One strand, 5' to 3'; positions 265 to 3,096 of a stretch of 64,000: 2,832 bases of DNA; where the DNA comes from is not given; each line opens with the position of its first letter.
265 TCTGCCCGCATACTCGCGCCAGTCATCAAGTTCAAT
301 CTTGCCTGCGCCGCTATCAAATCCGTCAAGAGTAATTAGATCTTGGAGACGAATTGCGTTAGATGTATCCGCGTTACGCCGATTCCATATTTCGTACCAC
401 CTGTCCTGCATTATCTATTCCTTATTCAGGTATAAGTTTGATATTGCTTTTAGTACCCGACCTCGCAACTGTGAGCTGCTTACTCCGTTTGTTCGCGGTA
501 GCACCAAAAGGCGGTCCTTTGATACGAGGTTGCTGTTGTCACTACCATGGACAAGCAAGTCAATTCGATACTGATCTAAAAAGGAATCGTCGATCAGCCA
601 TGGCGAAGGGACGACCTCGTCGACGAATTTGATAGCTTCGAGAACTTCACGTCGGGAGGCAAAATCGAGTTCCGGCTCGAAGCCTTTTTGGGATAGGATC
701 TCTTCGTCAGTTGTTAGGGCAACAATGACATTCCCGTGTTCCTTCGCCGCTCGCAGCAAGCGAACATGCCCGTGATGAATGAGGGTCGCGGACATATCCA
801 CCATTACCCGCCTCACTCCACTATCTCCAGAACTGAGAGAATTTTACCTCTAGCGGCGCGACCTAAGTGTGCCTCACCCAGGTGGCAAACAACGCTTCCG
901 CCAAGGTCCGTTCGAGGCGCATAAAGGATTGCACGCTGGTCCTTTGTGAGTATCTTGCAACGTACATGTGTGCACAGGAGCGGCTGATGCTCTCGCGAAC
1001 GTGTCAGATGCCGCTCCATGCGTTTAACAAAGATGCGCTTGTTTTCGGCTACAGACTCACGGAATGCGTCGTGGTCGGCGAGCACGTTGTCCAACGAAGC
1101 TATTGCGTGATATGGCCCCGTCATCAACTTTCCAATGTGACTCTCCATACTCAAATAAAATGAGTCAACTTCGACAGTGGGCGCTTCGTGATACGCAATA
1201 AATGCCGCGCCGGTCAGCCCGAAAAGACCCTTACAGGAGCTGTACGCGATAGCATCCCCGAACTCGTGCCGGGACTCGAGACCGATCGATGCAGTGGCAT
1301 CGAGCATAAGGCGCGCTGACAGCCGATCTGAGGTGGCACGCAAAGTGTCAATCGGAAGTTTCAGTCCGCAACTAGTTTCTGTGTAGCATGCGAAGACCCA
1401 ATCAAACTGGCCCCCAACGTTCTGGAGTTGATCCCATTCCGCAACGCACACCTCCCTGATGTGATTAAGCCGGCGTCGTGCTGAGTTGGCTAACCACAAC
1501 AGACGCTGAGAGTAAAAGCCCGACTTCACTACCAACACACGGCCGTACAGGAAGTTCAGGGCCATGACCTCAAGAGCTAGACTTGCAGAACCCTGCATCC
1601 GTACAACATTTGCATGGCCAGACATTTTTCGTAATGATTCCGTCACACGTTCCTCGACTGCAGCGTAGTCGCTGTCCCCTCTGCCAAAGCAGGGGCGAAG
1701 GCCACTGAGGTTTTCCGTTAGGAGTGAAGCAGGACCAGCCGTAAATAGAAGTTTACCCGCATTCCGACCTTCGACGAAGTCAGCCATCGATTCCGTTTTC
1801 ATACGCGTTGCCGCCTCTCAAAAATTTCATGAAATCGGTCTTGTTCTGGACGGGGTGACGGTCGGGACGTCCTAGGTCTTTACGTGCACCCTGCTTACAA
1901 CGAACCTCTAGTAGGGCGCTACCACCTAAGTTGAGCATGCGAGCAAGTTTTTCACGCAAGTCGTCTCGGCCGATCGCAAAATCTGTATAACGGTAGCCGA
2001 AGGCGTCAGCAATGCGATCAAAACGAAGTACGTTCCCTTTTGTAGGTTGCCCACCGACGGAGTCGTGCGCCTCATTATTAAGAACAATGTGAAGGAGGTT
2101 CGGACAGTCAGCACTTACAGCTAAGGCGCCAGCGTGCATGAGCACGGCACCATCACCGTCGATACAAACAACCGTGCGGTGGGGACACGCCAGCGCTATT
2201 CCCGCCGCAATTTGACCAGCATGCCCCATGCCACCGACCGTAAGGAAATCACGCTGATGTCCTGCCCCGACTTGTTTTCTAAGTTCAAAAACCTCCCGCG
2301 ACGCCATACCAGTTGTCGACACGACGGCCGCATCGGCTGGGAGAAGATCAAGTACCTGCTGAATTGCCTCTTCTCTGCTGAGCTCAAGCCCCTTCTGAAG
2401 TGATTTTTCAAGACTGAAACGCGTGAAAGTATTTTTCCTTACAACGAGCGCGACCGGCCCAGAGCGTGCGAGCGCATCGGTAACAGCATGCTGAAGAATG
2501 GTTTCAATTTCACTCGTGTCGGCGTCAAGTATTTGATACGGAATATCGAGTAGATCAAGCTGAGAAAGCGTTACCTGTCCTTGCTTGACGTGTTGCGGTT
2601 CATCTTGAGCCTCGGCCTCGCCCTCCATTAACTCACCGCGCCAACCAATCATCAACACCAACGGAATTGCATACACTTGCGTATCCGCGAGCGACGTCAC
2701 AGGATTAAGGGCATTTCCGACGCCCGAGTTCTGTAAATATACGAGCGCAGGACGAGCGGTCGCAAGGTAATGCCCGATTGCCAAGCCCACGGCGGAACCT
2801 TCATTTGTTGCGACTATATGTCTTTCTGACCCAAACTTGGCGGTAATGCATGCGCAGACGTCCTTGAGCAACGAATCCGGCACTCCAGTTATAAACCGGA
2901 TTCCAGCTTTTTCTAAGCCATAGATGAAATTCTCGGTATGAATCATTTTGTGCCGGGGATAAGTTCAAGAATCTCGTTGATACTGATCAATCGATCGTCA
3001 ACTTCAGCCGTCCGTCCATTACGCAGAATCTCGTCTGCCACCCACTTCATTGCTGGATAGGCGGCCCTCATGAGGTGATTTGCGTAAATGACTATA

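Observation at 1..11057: AT-rich phosphonate (AEP) biosynthesis and tailoring island welded onto the maf/flagellar operon: predicted phosphonate-decorated flagellar glycan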

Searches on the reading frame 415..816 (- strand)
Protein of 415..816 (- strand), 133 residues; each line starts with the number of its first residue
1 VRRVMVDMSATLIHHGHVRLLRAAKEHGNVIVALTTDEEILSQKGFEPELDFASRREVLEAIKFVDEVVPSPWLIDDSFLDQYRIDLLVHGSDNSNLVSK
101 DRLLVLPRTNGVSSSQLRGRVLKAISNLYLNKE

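Call 4: search_protein_families(library=pfam, proteins=[window:415-816:-], max_evalue=0.01)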
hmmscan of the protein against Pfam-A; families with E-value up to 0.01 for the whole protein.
window:415-816:- (133 aa): 1 family
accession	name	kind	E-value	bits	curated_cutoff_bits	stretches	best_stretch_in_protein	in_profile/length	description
PF01467.32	CTP_transf_like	-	6.5e-13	49.5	21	1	12-94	8-90/133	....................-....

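Call 5: search_protein_families(library=ncbifam, proteins=[window:415-816:-], max_evalue=0.01)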
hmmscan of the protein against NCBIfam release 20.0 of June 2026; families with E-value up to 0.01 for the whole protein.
window:415-816:- (133 aa): 7 families
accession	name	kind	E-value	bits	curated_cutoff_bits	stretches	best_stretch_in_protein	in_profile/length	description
TIGR01518.1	g3p_cytidyltrns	equivalog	7.7e-18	64.8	165.4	1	9-118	6-122/125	glycerol-3-phosphate cytidylyltransferase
TIGR00125.1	cyt_tran_rel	domain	2.6e-11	43.5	27.7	1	3-68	1-65/65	adenylyltransferase/cytidyltransferase family protein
TIGR02199.1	rfaE_dom_II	equivalog_domain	2.5e-10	40.3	181.5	1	11-95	21-107/144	D-glycero-beta-D-manno-heptose 1-phosphate adenylyltransferase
NF008454.0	PRK11316.1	equivalog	7.7e-08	31.4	521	1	4-94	343-435/475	bifunctional D-glycero-beta-D-manno-heptose-7-phosphate kinase/D-glycero-beta-D-manno-heptose 1-phosphate adenylyltransferase HldE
NF001985.0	PRK00777.1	subfamily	7.1e-07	29.4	104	1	2-61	5-64/157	pantetheine-phosphate adenylyltransferase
NF002250.0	PRK01170.1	subfamily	0.001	18.6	489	1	5-60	4-58/322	bifunctional pantetheine-phosphate adenylyltransferase/NTP phosphatase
NF041124.1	CoaD_Thcocales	equivalog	0.004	17.1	290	1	2-65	5-67/156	phosphopantetheine adenylyltransferase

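Call 60: find_encoding_contigs(protein=window:415-804:-, flank=10000, max_places=6)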
Protein window:415-804:- (129 aa): 9 contigs read that carry it; 4 places shown.
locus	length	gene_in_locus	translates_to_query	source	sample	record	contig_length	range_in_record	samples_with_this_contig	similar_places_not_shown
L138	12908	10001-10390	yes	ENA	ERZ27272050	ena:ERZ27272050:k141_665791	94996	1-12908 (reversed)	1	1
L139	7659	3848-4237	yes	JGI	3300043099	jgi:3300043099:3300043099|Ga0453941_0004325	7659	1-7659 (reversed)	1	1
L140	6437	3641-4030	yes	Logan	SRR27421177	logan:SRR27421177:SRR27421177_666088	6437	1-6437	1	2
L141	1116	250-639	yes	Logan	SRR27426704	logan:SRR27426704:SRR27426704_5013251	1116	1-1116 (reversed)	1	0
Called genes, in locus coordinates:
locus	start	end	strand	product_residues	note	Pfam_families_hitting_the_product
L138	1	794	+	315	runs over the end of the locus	-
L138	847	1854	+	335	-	-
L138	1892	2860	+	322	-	PF05118:Asp_Arg_Hydrox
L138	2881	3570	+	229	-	PF05711:TylF, PF13578:Methyltransf_24 (weak)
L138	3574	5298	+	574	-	PF00398:RrnaAD (weak), PF02353:CMAS (weak), PF13489:Methyltransf_23, PF13847:Methyltransf_31, PF08241:Methyltransf_11, PF08242:Methyltransf_12, PF13649:Methyltransf_25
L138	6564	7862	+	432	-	PF01467:CTP_transf_like, PF13714:PEP_mutase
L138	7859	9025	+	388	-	PF02776:TPP_enzyme_N, PF02775:TPP_enzyme_C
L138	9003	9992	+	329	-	-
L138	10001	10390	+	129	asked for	PF01467:CTP_transf_like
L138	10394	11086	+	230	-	PF08241:Methyltransf_11 (weak), PF08242:Methyltransf_12, PF13649:Methyltransf_25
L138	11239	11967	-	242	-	-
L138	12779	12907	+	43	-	?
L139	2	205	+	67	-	?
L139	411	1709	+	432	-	PF01467:CTP_transf_like, PF13714:PEP_mutase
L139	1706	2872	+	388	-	PF02776:TPP_enzyme_N, PF02775:TPP_enzyme_C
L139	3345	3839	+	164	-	-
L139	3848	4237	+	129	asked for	PF01467:CTP_transf_like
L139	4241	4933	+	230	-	PF08241:Methyltransf_11 (weak), PF08242:Methyltransf_12, PF13649:Methyltransf_25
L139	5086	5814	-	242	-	-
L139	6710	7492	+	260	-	PF00669:Flagellin_N, PF00700:Flagellin_C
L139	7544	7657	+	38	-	?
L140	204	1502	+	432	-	PF01467:CTP_transf_like, PF13714:PEP_mutase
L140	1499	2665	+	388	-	PF02776:TPP_enzyme_N, PF02775:TPP_enzyme_C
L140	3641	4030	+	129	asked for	PF01467:CTP_transf_like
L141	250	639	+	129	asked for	PF01467:CTP_transf_like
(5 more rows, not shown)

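Call 88: search_protein_families(library=pfam, proteins=[L139:5086-5814:-, L139:4241-4933:+], max_evalue=1)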
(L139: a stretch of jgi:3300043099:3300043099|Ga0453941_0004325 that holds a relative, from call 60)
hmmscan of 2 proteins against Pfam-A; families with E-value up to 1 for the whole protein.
L139:5086-5814:- (242 aa): 0 families

L139:4241-4933:+ (230 aa): 9 families
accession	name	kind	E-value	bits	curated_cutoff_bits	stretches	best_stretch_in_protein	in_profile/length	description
PF13649.12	Methyltransf_25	-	7.1e-09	36.7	27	1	62-145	1-90/97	Methyltransferase domain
PF08242.18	Methyltransf_12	-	8.7e-08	33.2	30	1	64-145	2-89/98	Methyltransferase domain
PF08241.18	Methyltransf_11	-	4.2e-06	27.8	21.2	1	64-143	2-82/95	Methyltransferase domain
PF13489.12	Methyltransf_23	-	7e-05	23.1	27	1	49-207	12-161/164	Methyltransferase domain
PF13847.12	Methyltransf_31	-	0.00024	21.3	27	1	57-132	2-87/145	Methyltransferase domain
PF07021.18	MetW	-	0.013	15.6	21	1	56-151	11-105/193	Methionine biosynthesis protein MetW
PF01728.25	FtsJ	-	0.11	12.9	24.1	1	55-124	17-96/181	FtsJ-like methyltransferase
PF01135.25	PCMT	-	0.16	12.1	20.3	1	48-72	63-90/210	Protein-L-isoaspartate(D-aspartate) O-methyltransferase (PCMT)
PF02353.26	CMAS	-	0.19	11.5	27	1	50-86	54-90/273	Mycolic acid cyclopropane synthetase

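Call 89: search_solved_structures(query=L139:5086-5814:-, max_evalue=10)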
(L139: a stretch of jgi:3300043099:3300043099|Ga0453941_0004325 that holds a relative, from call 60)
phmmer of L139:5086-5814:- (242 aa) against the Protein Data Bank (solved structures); distinct sequences matched with E-value up to 10: 0.

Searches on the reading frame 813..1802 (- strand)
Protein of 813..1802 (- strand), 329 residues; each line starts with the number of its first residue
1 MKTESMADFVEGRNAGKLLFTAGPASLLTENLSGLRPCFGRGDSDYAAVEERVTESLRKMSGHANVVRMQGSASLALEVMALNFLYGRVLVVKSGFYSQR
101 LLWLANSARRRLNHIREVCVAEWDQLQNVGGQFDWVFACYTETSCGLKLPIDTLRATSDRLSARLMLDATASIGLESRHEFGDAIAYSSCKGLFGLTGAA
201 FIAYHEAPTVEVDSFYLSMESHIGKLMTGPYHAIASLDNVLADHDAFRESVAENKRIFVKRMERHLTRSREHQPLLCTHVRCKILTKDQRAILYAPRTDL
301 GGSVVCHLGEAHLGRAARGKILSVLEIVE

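Call 4: search_protein_families(library=pfam, proteins=[window:813-1802:-], max_evalue=0.01)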
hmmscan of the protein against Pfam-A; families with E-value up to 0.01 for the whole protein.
window:813-1802:- (329 aa): 0 families

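Call 5: search_protein_families(library=ncbifam, proteins=[window:813-1802:-], max_evalue=0.01)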
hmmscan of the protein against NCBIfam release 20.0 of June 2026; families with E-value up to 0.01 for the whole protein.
window:813-1802:- (329 aa): 3 families
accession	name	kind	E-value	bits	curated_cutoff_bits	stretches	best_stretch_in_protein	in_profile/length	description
TIGR03301.1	PhnW-AepZ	equivalog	5.2e-15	55.7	360.8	1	18-221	1-221/355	2-aminoethylphosphonate aminotransferase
NF010006.0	PRK13479.1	equivalog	1.6e-12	47.3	296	1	17-207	6-209/369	2-aminoethylphosphonate--pyruvate transaminase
TIGR02326.1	transamin_PhnW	equivalog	6.2e-11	42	400.8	1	17-207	4-207/363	2-aminoethylphosphonate--pyruvate transaminase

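Call 68: search_solved_structures(query=window:813-1802:-, max_evalue=1)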
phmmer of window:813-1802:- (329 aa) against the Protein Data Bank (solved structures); distinct sequences matched with E-value up to 1: 16.
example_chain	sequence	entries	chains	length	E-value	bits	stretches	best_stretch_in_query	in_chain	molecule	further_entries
7e7g_A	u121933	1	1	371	1.5e-10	43.8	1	17-232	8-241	2-aminoethylphosphonate--pyruvate transaminase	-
1m32_A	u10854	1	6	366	9.7e-06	28.1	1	37-207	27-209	2-aminoethylphosphonate-pyruvate aminotransferase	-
2yri_A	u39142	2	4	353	0.00021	23.7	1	18-176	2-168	Aminotransferase, class V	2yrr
9os7_A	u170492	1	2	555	0.0014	21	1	67-206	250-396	Methionine--tRNA ligase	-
2z9u_A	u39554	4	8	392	0.024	17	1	19-179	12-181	Aspartate aminotransferase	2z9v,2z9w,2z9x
1j04_A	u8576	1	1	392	0.029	16.7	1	17-206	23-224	alanine--glyoxylate aminotransferase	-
5f9s_A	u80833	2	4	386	0.27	13.5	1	17-206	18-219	Serine--pyruvate aminotransferase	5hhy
7ns7_A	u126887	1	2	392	0.27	13.5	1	17-206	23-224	L-alanine:glyoxylate aminotransferase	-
2yob_A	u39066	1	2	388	0.27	13.5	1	17-206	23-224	SERINE--PYRUVATE AMINOTRANSFERASE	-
1h0c_A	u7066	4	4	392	0.27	13.5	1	17-206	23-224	SERINE--GLYOXYLATE AMINOTRANSFERASE | Serine--pyruvate aminotransferase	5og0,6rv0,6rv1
4kyo_A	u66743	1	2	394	0.28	13.4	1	17-206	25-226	Serine-pyruvate aminotransferase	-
4kxk_A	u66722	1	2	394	0.28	13.4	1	17-206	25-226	Serine--pyruvate aminotransferase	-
3r9a_A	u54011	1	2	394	0.28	13.4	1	17-206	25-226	Serine--pyruvate aminotransferase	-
3kgw_A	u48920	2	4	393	0.32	13.2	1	17-208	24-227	Alanine-glyoxylate aminotransferase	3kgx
4cbr_A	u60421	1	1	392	0.63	12.3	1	18-206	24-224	SERINE--PYRUVATE AMINOTRANSFERASE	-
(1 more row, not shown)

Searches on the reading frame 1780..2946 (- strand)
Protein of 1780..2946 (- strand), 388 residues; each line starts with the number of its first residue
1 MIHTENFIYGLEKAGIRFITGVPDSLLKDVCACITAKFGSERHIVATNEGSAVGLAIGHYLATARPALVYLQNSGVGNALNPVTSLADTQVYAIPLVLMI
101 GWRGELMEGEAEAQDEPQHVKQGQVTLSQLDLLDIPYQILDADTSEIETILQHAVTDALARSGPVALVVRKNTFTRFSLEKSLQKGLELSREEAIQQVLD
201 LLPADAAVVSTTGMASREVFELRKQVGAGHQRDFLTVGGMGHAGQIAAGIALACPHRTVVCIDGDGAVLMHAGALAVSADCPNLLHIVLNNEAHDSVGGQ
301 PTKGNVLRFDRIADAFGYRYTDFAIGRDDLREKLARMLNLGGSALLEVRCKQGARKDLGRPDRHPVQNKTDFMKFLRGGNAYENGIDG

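Call 4: search_protein_families(library=pfam, proteins=[window:1780-2946:-], max_evalue=0.01)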
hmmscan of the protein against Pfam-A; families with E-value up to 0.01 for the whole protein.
window:1780-2946:- (388 aa): 2 families
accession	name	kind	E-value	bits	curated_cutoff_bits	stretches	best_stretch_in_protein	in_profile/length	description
PF02775.26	TPP_enzyme_C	-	1.1e-15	58.2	21.9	1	234-348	24-151/151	Thiamine pyrophosphate enzyme, C-terminal TPP binding domain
PF02776.23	TPP_enzyme_N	-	1.2e-13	51.3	26.8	1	7-118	7-115/119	Thiamine pyrophosphate enzyme, N-terminal TPP binding domain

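Call 5: search_protein_families(library=ncbifam, proteins=[window:1780-2946:-], max_evalue=0.01)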
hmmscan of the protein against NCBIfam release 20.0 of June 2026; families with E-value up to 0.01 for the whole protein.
window:1780-2946:- (388 aa): 45 families (the best 25 are shown)
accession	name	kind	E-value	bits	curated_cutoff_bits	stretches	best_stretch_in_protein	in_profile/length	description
TIGR03297.1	Ppyr-DeCO2ase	equivalog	8.4e-134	446.1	312.5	1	15-376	1-360/360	phosphonopyruvate decarboxylase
TIGR03846.1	sulfopy_beta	equivalog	7.4e-27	94.4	221.5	1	191-373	1-178/182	sulfopyruvate decarboxylase subunit beta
TIGR03845.1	sulfopyru_alph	equivalog_domain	4.3e-25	88.5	147.95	1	7-172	4-158/160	sulfopyruvate decarboxylase subunit alpha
NF004813.0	PRK06163.1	equivalog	3.7e-20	72.5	240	1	190-376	14-196/202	hypothetical protein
NF006016.1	PRK08155.1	equivalog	3.1e-19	68.8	870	2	195-349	359-531/554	acetolactate synthase large subunit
NF005485.1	PRK07092.1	equivalog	9.6e-17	60.9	493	2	168-350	327-518/523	benzoylformate decarboxylase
TIGR00118.1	acolac_lg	equivalog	2.9e-15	55.7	538.35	2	193-351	365-535/557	biosynthetic-type acetolactate synthase large subunit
NF005228.0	PRK06725.1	equivalog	2e-13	49.4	991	2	4-172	19-175/571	acetolactate synthase large subunit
NF004710.0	PRK06048.1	equivalog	1.8e-12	46.5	976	2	4-171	11-166/561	acetolactate synthase large subunit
NF006524.0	PRK08978.1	equivalog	1.8e-12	46.4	738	2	224-290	384-453/548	acetolactate synthase 2 catalytic subunit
NF006203.0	PRK08327.1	equivalog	4.2e-11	42.1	456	2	205-297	403-494/571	thiamine pyrophosphate-requiring protein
NF005760.0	PRK07586.1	equivalog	6.2e-11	41.9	363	1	180-293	329-441/514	acetolactate synthase large subunit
NF005364.0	PRK06882.1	equivalog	7.6e-11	41.1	1083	2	230-291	410-475/574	acetolactate synthase 3 large subunit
NF006052.0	PRK08199.1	subfamily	7.9e-11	40.9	539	1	170-294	350-472/559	thiamine pyrophosphate protein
NF005860.0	PRK07789.1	equivalog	9.3e-11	40.7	881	2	5-109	38-139/615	acetolactate synthase large subunit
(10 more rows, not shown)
